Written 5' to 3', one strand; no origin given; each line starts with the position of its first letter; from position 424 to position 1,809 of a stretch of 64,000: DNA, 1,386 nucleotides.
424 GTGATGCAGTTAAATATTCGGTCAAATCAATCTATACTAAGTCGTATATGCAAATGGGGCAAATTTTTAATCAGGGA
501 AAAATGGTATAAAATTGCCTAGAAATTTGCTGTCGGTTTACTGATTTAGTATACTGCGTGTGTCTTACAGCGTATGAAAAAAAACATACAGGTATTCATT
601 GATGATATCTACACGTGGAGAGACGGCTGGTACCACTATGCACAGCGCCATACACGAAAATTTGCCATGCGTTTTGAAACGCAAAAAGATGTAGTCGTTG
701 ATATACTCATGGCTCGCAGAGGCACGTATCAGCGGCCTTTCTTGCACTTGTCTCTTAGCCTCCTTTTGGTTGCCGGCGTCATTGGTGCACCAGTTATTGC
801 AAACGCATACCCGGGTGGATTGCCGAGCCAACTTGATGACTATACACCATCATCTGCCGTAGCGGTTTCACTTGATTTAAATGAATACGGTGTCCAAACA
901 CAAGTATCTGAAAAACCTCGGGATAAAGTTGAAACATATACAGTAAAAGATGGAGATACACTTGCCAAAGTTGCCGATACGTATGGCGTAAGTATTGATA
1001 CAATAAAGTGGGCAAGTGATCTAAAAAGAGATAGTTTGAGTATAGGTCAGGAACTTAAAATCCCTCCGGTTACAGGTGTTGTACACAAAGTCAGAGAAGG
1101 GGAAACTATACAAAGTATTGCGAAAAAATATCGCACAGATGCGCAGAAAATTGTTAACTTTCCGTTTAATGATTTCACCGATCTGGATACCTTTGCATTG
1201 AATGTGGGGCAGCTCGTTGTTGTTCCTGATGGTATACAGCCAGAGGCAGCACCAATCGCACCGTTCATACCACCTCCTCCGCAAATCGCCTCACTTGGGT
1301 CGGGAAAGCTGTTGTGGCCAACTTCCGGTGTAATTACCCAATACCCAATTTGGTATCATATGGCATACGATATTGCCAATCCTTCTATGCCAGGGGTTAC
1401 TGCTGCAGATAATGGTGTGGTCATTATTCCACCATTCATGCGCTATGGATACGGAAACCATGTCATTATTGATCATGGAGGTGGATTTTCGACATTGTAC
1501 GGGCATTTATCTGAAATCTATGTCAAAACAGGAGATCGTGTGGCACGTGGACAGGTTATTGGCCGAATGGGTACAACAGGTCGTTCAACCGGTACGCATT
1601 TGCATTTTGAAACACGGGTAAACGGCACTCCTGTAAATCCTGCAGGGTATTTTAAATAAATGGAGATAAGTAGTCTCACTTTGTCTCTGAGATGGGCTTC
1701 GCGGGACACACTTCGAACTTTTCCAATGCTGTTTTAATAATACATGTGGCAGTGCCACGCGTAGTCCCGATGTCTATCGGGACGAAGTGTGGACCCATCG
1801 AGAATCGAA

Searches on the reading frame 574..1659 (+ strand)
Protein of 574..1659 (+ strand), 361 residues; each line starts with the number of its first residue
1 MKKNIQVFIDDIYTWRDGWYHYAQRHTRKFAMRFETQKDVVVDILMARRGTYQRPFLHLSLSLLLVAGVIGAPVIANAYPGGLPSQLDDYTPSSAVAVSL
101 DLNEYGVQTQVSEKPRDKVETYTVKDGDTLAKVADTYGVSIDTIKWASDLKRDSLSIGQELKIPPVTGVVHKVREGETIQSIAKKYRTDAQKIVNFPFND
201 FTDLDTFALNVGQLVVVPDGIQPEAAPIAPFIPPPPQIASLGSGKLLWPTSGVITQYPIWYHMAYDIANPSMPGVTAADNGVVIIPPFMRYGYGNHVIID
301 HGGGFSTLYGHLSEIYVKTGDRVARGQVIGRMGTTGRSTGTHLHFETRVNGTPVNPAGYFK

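Call 13: search_protein_families(library=pfam, proteins=[window:574-1659:+], max_evalue=0.01)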
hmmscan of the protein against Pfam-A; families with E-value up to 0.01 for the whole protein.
window:574-1659:+ (361 aa): 5 families
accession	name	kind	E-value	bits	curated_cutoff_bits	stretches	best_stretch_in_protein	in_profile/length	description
PF01551.29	Peptidase_M23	-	4.8e-31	107.3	28.7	1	262-356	3-96/96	Peptidase family M23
PF01476.26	LysM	-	1.2e-18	67.1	20.9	2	122-164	1-43/43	LysM domain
PF23473.1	LysM3_LYK4_5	-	1.5e-06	28.6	29.3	0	121-154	4-37/48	LYK4/5 LysM3 domain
PF22310.2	NMB0315_dom_I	-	0.00014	22.5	27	0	172-218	7-53/83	NMB0315-like, domain I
PF23577.1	LysM_RLK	-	0.00021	21.7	27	0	121-144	2-25/44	LysM domain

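Call 18: search_protein_families(library=ncbifam, proteins=[window:574-1659:+], max_evalue=1)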
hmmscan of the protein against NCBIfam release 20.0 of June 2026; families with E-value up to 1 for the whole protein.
window:574-1659:+ (361 aa): 26 families (the best 25 are shown)
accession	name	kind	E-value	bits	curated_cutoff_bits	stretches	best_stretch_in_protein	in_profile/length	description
NF041208.1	celldiv_DipM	equivalog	1.5e-27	96.9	740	2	265-360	322-417/419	cell division endopeptidase DipM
NF050804.1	CellDivDipMCaul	equivalog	6e-24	84.8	900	2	237-353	498-619/634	cell division endopeptidase DipM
NF052530.1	Heli_ShapePgp3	exception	2.4e-23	82.6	300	1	264-357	169-261/270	peptidoglycan metallopeptidase Pgp3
NF008652.0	PRK11649.1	equivalog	6.8e-23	81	341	2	261-356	312-406/439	murein DD-endopeptidase MepM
NF053824.1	PdgNdpepShyC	equivalog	3.7e-21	75.5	700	1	262-356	296-389/429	peptidoglycan DD-endopeptidase ShyC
NF053825.1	PdgNdpepShyA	equivalog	6.4e-21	74.5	700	1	262-356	296-389/425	peptidoglycan DD-endopeptidase ShyA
NF040883.1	amid_act_ActS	equivalog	7.2e-20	71.3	375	2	169-359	34-232/242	amidase activator ActS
NF052529.1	PG_M23_Pgp6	exception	8.6e-20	70.8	600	1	261-359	334-431/452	peptidoglycan metallopeptidase Pgp6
NF052336.1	PdgHdaseHSB100310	equivalog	9.3e-20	71.2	500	1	239-354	28-148/316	peptidoglycan hydrolase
NF047755.1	LIC_10271_M23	exception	1.6e-18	67.2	180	3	275-332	130-186/207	LIC_10271 family cell wall hydrolase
NF008123.1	PRK10871.1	equivalog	1.1e-15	57.9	311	1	120-359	105-361/365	murein hydrolase activator NlpD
NF053738.1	S2SprSpoIIQBc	equivalog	9.2e-14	51.6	250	1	293-361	154-224/232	stage II sporulation protein SpoIIQ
NF008644.1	PRK11637.1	equivalog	8.1e-12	44.8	270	1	267-358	291-381/385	murein hydrolase activator EnvC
NF047657.1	CellWlHdaseLepto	equivalog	2.9e-11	43.3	400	1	275-356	141-216/221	hypothetical protein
NF008050.0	PRK10783.1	equivalog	2.6e-09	35.9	508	1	108-196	332-430/457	murein transglycosylase D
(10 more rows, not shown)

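Call 43: list_cluster_members(proteins=[P0001, P0002, P0004, P0005, window:574-1656:+])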
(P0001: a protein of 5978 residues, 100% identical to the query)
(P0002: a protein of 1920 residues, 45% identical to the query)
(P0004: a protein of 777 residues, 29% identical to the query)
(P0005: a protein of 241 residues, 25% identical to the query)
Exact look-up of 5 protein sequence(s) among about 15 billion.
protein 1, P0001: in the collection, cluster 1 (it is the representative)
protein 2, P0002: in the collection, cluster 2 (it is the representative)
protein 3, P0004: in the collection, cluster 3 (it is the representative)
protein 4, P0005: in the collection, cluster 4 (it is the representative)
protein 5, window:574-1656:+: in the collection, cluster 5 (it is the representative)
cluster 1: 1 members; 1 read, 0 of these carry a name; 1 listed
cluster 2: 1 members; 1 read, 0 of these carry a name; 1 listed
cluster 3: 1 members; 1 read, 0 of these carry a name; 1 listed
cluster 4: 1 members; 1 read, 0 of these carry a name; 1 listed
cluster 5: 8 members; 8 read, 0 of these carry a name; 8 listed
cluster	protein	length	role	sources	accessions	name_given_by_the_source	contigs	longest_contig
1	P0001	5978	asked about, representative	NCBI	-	-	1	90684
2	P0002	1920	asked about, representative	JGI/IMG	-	-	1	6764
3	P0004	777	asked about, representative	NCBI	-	-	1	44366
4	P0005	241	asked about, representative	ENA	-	-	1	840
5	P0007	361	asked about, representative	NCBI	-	-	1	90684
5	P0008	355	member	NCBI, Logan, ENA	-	-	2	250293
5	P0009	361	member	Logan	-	-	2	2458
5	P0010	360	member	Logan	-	-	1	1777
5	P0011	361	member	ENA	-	-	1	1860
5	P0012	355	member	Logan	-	-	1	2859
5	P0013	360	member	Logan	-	-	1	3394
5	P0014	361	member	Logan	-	-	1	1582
